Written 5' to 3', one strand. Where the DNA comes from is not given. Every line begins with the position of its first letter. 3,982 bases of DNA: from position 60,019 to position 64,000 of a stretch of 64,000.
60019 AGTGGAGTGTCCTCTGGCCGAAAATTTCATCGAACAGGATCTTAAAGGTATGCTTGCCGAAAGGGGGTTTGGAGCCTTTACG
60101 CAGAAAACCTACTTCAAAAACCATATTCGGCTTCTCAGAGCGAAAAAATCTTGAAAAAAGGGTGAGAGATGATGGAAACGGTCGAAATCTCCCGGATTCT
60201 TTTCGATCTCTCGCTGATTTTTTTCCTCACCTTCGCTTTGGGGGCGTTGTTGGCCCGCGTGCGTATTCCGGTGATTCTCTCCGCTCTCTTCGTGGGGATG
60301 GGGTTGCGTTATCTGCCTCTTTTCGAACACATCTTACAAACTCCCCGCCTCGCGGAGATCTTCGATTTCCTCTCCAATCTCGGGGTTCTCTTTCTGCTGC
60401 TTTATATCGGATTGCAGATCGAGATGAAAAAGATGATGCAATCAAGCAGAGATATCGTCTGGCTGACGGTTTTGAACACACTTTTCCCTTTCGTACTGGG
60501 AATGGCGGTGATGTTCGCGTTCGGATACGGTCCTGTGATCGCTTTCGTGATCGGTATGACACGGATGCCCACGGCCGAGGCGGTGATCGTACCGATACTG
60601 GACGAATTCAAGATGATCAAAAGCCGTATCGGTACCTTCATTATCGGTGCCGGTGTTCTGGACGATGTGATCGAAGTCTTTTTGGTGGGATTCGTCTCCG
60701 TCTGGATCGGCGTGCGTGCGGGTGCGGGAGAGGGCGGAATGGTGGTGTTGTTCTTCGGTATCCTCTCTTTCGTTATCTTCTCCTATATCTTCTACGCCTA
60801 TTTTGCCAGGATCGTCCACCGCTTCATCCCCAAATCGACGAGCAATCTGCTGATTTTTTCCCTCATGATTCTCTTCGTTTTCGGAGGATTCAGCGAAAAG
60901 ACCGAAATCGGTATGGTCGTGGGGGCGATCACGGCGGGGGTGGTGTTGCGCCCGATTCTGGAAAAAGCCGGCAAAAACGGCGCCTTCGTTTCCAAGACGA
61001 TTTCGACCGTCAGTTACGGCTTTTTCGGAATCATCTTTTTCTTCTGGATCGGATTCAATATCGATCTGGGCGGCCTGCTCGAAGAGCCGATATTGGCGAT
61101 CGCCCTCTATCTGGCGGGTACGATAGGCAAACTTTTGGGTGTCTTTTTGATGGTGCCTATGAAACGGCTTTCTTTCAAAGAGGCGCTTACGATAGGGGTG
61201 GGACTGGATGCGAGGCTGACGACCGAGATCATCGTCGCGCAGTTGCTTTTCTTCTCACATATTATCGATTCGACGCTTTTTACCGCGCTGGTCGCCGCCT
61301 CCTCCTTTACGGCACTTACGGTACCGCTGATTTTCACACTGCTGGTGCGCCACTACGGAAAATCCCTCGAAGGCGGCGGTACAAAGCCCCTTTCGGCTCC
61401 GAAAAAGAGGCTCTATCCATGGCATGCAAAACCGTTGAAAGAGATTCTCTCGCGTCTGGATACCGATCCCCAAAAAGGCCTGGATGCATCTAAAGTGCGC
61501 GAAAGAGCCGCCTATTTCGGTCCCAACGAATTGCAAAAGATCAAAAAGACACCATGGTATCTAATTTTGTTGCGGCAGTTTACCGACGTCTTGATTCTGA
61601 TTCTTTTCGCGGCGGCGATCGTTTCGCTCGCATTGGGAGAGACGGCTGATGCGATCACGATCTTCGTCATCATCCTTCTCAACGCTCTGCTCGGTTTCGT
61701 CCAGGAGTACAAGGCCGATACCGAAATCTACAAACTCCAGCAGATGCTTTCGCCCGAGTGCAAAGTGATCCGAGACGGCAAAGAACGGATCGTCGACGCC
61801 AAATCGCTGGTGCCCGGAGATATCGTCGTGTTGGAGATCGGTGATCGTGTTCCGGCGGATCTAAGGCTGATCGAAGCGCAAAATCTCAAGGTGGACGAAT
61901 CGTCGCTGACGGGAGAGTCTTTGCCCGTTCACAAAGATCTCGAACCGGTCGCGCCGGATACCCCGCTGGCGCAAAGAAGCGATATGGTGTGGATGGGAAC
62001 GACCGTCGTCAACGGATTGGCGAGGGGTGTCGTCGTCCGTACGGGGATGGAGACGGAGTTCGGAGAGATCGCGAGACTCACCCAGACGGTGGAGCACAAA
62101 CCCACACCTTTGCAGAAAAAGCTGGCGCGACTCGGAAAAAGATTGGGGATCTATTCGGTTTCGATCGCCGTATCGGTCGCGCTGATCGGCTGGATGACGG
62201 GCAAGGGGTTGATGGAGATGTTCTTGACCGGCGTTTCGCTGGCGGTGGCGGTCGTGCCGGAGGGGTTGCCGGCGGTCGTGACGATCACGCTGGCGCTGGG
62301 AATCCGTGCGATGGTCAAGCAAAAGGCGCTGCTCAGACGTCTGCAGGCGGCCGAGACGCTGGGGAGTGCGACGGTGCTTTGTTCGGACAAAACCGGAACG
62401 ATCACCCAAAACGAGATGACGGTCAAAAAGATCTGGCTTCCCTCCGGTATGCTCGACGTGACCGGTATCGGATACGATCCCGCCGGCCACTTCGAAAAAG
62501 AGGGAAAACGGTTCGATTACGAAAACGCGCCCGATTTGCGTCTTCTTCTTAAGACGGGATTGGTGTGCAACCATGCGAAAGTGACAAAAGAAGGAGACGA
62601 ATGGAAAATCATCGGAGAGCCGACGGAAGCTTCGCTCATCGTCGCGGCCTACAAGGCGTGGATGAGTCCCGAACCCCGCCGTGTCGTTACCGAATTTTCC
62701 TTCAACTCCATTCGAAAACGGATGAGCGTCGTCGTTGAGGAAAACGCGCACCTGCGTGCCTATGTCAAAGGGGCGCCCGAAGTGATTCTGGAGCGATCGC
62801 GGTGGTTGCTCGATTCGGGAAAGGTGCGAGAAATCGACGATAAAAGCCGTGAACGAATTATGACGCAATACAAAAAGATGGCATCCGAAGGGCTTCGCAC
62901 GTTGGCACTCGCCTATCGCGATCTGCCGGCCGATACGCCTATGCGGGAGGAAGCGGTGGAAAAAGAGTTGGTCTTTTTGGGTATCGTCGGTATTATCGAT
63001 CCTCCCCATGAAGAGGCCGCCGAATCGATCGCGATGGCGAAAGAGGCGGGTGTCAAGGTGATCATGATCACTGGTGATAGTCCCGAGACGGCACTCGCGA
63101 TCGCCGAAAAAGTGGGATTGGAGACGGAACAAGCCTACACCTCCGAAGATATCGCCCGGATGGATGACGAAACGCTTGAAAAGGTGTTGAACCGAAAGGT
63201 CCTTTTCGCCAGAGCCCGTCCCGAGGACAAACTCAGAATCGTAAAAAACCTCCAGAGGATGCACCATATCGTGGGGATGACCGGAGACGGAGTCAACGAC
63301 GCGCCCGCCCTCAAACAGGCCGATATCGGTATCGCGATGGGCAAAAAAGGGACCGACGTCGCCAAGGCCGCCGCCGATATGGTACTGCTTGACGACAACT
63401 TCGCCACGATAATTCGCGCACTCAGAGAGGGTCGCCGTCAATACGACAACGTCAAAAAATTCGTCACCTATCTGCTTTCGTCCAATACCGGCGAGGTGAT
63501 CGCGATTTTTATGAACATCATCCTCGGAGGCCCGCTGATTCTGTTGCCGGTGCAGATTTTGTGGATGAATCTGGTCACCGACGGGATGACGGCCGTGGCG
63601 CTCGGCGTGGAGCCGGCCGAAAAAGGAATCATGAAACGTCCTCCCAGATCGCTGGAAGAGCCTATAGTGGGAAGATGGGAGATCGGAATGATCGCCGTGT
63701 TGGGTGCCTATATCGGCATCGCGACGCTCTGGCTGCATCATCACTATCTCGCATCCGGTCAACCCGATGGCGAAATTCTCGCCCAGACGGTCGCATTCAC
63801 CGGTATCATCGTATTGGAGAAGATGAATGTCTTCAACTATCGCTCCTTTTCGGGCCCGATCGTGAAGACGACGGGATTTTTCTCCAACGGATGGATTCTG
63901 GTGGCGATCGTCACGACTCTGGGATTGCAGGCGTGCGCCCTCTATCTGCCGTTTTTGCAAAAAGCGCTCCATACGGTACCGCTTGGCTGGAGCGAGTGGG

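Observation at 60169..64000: Unterminated ORF of more than 1270 codons fuses a CPA-type cation/proton antiporter in frame to a P-type (PEGL/DKTGT) ATPase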

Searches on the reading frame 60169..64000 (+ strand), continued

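Call 38: find_encoding_contigs(protein=P0001, flank=8000, max_places=3)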
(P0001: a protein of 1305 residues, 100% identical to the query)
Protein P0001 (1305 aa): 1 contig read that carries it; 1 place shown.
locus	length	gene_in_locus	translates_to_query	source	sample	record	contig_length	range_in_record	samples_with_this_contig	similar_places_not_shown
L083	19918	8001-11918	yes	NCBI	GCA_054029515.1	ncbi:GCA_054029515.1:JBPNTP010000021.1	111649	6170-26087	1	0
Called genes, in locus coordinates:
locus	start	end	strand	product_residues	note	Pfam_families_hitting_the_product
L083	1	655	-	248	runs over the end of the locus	PF20772:TACO1_YebC_N, PF01709:Transcrip_reg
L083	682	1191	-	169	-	PF03773:ArsP_1 (weak)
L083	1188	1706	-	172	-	-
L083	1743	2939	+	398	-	PF00070:Pyr_redox (faint), PF07992:Pyr_redox_2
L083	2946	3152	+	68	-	PF11146:DUF2905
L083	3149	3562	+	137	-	-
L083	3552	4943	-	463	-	PF07394:DUF1501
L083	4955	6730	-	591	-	PF08811:DUF1800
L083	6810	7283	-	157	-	PF00293:NUDIX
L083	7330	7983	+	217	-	PF01209:Ubie_methyltran, PF01135:PCMT (weak), PF13489:Methyltransf_23, PF13847:Methyltransf_31, PF08241:Methyltransf_11, PF08242:Methyltransf_12, PF13649:Methyltransf_25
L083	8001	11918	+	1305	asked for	PF00999:Na_H_Exchanger, PF00690:Cation_ATPase_N, PF00122:E1-E2_ATPase, PF00702:Hydrolase, PF13246:Cation_ATPase, PF08282:Hydrolase_3 (faint), PF00689:Cation_ATPase_C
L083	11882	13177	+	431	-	PF02308:MgtC, PF13194:DUF4010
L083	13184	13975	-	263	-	PF01936:NYN, PF12872:OST-HTH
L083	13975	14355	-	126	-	PF01258:zf-dskA_traR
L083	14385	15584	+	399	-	PF00438:S-AdoMet_synt_N, PF02772:S-AdoMet_synt_M, PF02773:S-AdoMet_synt_C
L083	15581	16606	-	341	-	PF04055:Radical_SAM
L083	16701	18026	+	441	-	PF00070:Pyr_redox (faint), PF02254:TrkA_N, PF02737:3HCDH_N (faint), PF13241:NAD_binding_7 (faint), PF02080:TrkA_C (weak), PF02254:TrkA_N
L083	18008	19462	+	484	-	PF02386:TrkH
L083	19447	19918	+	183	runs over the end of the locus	PF01661:Macro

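Call 59: predict_structure(alignment_id=A3)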
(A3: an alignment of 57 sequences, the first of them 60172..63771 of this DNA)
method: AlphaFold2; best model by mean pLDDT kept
length: 1200 residues; sequences in the alignment: 57
mean_pLDDT: 70.3   pTM: 0.46
mean pLDDT of the five models: 70.3, 67.4, 63.8, 63.6, 61.3
residues with pLDDT >= 90: 56; 70-90: 638; 50-70: 335; < 50: 171
segments of 3 or more residues with pLDDT < 50: 184-187, 241-244, 402-411, 487-490, 524-527, 581-583, 636-648, 654-656, 687-723, 845-847, 1058-1074, 1101-1113, 1115-1117, 1119-1149, 1197-1200
pLDDT, mean of each block of 10 residues (from residue 1): 66 83 82 80 72 55 70 79 72 80 85 84 79 70 77 81 71 63 51 64 69 61 74 70 54 79 77 81 78 74 79 85 84 83 76 71 76 83 84 74 40 72 87 85 80 58 68 54 51 51 57 56 54 81 83 76 86 66 67 81 83 76 77 48 43 48 55 58 51 36 33 39 54 80 73 89 81 85 87 88 72 70 85 72 59 80 88 90 86 90 87 89 78 91 82 81 84 85 84 85 88 81 87 75 65 56 39 56 68 57 46 49 39 38 41 64 61 59 57 56
secondary structure, 60 per line:
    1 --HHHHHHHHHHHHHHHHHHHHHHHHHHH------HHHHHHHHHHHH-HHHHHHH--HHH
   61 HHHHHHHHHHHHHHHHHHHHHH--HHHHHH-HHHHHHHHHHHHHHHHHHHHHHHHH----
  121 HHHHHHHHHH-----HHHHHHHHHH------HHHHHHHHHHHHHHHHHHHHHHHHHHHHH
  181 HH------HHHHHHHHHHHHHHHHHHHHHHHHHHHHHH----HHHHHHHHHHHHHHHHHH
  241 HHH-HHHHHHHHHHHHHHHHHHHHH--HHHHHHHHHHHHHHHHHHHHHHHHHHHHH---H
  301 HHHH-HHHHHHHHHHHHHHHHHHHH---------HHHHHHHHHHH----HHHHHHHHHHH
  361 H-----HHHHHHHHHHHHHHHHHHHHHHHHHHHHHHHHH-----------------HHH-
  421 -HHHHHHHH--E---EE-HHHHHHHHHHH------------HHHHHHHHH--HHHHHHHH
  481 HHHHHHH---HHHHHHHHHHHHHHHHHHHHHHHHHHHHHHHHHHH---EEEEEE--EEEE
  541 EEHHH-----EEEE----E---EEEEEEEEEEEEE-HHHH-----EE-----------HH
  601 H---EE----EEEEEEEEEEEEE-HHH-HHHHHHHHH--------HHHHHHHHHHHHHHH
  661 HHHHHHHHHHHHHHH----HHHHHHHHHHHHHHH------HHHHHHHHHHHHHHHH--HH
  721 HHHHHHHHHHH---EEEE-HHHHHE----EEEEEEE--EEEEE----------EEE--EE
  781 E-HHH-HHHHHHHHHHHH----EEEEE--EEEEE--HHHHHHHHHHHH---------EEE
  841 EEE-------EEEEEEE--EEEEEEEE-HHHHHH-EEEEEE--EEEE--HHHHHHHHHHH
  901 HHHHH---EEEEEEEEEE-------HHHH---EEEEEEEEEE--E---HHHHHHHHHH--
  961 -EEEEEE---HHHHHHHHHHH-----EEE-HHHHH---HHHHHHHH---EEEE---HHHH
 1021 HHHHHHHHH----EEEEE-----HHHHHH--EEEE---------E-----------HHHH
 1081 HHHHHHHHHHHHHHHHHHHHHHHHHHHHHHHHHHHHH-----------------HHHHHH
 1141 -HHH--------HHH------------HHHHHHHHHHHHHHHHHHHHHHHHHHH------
elements in order (helices of 4 or more, strands of 3 or more residues): H3-29 H36-47 H49-55 H58-82 H85-90 H92-116 H121-130 H136-145 H152-182 H189-218 H223-243 H245-265 H268-296 H300-304 H306-325 H335-345 H350-361 H367-399 H422-429 H439-449 H462-470 H473-487 H491-525 E529-534 E537-542 E551-554 E563-575 H577-580 E611-623 H629-637 H646-675 H680-694 H701-716 H719-731 E735-738 H740-744 E750-756 E759-763 E774-776 E779-781 H787-798 E803-807 E810-814 H817-828 E838-843 E851-857 E860-867 H869-874 E876-881 E884-887 H890-905 E909-918 H926-929 E933-942 H949-958 E962-967 H971-981 E987-989 H991-995 H999-1006 E1010-1013 H1017-1029 E1034-1038 H1044-1049 E1052-1055 H1077-1117 H1135-1140 H1168-1194

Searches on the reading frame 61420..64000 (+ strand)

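Call 39: search_solved_structures(query=window:61420-64000:+, max_evalue=1e-50, show_alignments=1)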
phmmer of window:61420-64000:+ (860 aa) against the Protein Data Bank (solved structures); distinct sequences matched with E-value up to 1e-50: 70 (the best 60 are shown).
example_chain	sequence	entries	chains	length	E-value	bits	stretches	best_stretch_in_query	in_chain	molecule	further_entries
8iww_A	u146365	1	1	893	1.1e-181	609.1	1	5-855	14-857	Calcium-transporting ATPase type 2C member 1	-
8iwp_A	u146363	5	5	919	1.2e-181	608.9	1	5-855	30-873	Calcium-transporting ATPase type 2C member 1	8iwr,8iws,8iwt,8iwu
7yag_A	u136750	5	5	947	1.3e-181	608.8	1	5-855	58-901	Calcium-transporting ATPase type 2C member 1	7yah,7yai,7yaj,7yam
9euq_A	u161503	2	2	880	1e-166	559.5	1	8-844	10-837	Calcium-transporting ATPase lmo0841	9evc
6zhf_A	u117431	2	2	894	1.1e-166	559.4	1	8-844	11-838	Calcium-transporting ATPase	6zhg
6zhh_A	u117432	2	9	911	5.7e-164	550.4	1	8-844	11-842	Calcium-transporting ATPase | Calcium-transporting ATPase lmo0841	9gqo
7bt2_A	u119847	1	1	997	7.5e-146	490.5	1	2-771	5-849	Sarcoplasmic/endoplasmic reticulum calcium ATPase 2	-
6jju_A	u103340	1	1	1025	8.6e-146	490.3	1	2-771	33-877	Sarcoplasmic/endoplasmic reticulum calcium ATPase 2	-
7e7s_A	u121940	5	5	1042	9.4e-146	490.2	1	2-771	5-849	Sarcoplasmic/endoplasmic reticulum calcium ATPase 2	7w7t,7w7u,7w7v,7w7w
6ln5_A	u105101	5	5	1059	1e-145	490.1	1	2-771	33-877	Sarcoplasmic/endoplasmic reticulum calcium ATPase 2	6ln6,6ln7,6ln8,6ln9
5ztf_A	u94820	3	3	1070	1.1e-145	490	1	2-771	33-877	Sarcoplasmic/endoplasmic reticulum calcium ATPase 2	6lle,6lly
5mpm_A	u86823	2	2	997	1.9e-145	489.1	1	2-772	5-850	Sarcoplasmic/endoplasmic reticulum calcium ATPase 2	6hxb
8owa_A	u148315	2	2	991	2.3e-145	488.9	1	2-771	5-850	Sarcoplasmic/endoplasmic reticulum calcium ATPase 1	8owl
4bew_A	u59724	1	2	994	2.3e-145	488.9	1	2-771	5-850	SARCOPLASMIC/ENDOPLASMIC RETICULUM CALCIUM ATPASE 1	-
1iwo_A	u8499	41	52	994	2.3e-145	488.9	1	2-771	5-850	Sarcoplasmic/endoplasmic reticulum calcium ATPase 1 | Sarcoplasmic/endoplasmic reticulum calcium ATPase 1a | Sarcoplasmic/endoplasmic reticulum calcium ATPase 1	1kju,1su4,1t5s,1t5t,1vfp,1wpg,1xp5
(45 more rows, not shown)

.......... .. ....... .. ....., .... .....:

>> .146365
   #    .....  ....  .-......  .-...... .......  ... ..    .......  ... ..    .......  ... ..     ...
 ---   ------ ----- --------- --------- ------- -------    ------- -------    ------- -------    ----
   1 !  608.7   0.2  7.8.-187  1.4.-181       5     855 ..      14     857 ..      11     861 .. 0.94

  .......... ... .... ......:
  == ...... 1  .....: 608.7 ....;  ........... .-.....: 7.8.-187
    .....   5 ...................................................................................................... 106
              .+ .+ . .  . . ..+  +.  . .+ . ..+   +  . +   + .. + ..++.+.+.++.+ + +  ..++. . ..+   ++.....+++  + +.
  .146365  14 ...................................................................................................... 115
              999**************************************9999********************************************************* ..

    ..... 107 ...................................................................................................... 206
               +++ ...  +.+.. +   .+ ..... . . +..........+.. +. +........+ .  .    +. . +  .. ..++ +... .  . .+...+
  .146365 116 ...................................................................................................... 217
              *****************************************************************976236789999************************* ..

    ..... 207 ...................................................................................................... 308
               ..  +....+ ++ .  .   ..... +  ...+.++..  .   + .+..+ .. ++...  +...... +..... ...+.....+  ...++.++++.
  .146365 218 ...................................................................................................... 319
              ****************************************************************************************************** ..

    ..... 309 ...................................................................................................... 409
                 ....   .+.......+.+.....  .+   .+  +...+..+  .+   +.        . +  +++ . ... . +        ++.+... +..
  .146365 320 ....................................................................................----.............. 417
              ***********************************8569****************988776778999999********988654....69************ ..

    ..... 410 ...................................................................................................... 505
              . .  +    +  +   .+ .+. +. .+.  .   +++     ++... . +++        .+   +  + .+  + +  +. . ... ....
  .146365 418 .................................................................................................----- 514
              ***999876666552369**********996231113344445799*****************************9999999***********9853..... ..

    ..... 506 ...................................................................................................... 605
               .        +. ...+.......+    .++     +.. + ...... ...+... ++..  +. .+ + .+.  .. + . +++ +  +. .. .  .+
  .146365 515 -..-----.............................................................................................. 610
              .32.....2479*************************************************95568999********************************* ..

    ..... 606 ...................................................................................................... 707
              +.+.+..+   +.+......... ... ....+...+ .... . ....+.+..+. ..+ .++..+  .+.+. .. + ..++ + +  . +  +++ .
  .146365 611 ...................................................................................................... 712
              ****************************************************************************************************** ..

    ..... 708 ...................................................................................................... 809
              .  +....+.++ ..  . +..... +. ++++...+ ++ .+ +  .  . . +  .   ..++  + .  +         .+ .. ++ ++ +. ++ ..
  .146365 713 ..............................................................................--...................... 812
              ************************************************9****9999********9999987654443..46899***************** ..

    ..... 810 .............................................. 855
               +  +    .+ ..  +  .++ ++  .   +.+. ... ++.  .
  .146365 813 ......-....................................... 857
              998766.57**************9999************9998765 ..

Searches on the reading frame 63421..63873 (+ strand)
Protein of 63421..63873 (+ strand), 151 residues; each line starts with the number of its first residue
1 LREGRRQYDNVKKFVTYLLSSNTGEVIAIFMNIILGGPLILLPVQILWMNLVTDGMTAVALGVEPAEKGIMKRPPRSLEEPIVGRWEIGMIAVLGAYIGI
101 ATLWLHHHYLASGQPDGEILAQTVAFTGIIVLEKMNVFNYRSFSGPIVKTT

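Call 63: search_solved_structures(query=window:63421-63873:+, max_evalue=0.00001, show_alignments=5)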
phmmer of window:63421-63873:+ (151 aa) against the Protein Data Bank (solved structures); distinct sequences matched with E-value up to 0.00001: 64 (the best 60 are shown).
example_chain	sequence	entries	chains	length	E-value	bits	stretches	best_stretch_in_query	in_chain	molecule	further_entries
8owa_A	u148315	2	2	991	1.4e-29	106.3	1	2-104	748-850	Sarcoplasmic/endoplasmic reticulum calcium ATPase 1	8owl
1iwo_A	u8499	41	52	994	1.4e-29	106.3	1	2-104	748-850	Sarcoplasmic/endoplasmic reticulum calcium ATPase 1 | Sarcoplasmic/endoplasmic reticulum calcium ATPase 1a | Sarcoplasmic/endoplasmic reticulum calcium ATPase 1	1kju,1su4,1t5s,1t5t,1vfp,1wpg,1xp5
4bew_A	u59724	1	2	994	1.4e-29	106.3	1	2-104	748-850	SARCOPLASMIC/ENDOPLASMIC RETICULUM CALCIUM ATPASE 1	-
2dqs_A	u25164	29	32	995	1.4e-29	106.3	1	2-104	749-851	Sarcoplasmic/endoplasmic reticulum calcium ATPase 1 | SERCA1a | SARCOPLASMIC ENDOPLASMIC RETICULUM CALCIUM ATPASE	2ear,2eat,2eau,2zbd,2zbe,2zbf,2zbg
6rb2_A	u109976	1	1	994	1.4e-29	106.3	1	2-104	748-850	Sarcoplasmic/endoplasmic reticulum calcium ATPase 1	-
4nab_A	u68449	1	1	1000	1.4e-29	106.3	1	2-104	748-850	Sarcoplasmic/endoplasmic reticulum calcium ATPase 1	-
5zmw_A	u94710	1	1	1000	1.4e-29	106.2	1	2-104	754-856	Sarcoplasmic/endoplasmic reticulum calcium ATPase 1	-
3w5b_A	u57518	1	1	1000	1.4e-29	106.2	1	2-104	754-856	SERCA1a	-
5zmv_A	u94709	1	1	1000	1.4e-29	106.2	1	2-104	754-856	Sarcoplasmic/endoplasmic reticulum calcium ATPase 1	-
27qy_A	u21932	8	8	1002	1.4e-29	106.2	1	2-104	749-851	Sarcoplasmic/endoplasmic reticulum calcium ATPase 1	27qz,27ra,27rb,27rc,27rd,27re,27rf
3tlm_A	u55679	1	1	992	3.2e-29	105.1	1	2-104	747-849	Sarcoplasmic/endoplasmic reticulum calcium ATPase 1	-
7bt2_A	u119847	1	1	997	5.1e-29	104.4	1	2-105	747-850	Sarcoplasmic/endoplasmic reticulum calcium ATPase 2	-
5mpm_A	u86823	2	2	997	5.2e-29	104.4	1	2-105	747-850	Sarcoplasmic/endoplasmic reticulum calcium ATPase 2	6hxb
6jju_A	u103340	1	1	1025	5.4e-29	104.4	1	2-105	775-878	Sarcoplasmic/endoplasmic reticulum calcium ATPase 2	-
7e7s_A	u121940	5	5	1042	5.4e-29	104.4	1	2-105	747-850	Sarcoplasmic/endoplasmic reticulum calcium ATPase 2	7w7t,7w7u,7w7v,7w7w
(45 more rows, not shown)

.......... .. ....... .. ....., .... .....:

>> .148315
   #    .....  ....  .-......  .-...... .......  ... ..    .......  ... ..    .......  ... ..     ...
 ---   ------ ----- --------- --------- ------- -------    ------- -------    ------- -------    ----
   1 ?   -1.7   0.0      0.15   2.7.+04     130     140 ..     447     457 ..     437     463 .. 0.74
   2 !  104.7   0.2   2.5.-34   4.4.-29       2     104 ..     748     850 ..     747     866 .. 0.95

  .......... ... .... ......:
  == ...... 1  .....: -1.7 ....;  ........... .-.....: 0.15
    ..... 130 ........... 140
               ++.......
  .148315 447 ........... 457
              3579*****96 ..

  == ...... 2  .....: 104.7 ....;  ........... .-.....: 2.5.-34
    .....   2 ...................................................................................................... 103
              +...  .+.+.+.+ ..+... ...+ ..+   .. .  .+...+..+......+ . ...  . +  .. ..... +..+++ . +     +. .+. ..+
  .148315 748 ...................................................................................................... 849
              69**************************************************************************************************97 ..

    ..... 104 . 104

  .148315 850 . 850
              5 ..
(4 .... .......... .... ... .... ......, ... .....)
